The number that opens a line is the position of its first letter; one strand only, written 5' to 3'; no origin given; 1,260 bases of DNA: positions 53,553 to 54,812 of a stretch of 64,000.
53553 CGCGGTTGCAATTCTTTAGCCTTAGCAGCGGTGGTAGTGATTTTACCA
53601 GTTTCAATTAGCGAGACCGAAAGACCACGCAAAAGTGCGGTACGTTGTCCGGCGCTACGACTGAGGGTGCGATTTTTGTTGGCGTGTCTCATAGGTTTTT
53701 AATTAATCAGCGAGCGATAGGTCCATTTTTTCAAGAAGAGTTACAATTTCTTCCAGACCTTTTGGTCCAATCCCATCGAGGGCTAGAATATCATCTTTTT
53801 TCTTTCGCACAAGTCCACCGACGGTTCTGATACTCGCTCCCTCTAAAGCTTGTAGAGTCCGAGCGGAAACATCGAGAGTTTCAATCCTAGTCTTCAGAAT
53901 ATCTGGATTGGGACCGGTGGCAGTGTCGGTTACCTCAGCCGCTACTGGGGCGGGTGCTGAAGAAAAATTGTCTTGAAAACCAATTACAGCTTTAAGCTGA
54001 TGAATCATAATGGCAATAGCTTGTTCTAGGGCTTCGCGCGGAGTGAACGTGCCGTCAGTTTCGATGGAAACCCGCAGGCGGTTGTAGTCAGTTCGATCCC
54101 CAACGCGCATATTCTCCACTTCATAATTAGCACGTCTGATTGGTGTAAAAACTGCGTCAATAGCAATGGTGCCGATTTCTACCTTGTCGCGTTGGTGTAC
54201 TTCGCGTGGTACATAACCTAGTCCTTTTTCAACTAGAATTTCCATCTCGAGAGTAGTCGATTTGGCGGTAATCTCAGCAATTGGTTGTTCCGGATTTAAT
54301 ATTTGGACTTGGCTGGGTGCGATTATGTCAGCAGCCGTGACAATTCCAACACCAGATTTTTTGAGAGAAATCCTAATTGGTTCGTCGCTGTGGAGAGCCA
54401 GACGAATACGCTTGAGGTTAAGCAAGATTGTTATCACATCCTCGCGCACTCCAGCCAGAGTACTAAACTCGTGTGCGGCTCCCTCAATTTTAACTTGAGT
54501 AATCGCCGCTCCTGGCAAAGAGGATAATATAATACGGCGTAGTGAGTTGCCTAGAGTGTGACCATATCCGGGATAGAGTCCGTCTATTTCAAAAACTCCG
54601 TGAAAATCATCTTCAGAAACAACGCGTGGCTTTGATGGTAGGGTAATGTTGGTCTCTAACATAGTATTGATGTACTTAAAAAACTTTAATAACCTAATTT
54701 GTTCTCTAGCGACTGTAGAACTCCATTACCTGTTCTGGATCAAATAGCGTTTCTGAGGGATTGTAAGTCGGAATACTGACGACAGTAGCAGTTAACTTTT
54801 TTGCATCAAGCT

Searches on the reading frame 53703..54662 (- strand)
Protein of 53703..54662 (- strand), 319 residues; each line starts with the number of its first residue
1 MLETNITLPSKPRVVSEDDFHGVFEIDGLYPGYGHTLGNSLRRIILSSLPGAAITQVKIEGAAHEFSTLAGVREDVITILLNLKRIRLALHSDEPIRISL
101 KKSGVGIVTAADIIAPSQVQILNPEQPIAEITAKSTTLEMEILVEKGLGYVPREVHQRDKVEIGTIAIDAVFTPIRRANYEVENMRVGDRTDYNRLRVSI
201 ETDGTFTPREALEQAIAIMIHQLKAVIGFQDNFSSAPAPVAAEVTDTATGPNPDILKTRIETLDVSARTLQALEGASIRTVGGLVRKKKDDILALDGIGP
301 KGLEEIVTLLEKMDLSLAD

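Call 53: search_protein_families(library=pfam, proteins=[window:53703-54662:-], max_evalue=0.0001)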
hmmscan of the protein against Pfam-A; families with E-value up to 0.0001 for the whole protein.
window:53703-54662:- (319 aa): 3 families
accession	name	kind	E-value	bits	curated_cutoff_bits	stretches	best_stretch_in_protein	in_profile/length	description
PF01000.31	RNA_pol_A_bac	-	9.4e-29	100.5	33.9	1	57-173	1-119/119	RNA polymerase Rpb3/RpoA insert domain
PF01193.29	RNA_pol_L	-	2.6e-22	78.8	24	1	31-223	5-74/74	RNA polymerase Rpb3/Rpb11 dimerisation domain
PF03118.21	RNA_pol_A_CTD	-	1.5e-11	44.3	23.8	1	253-311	8-66/67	Bacterial RNA polymerase, alpha chain C terminal domain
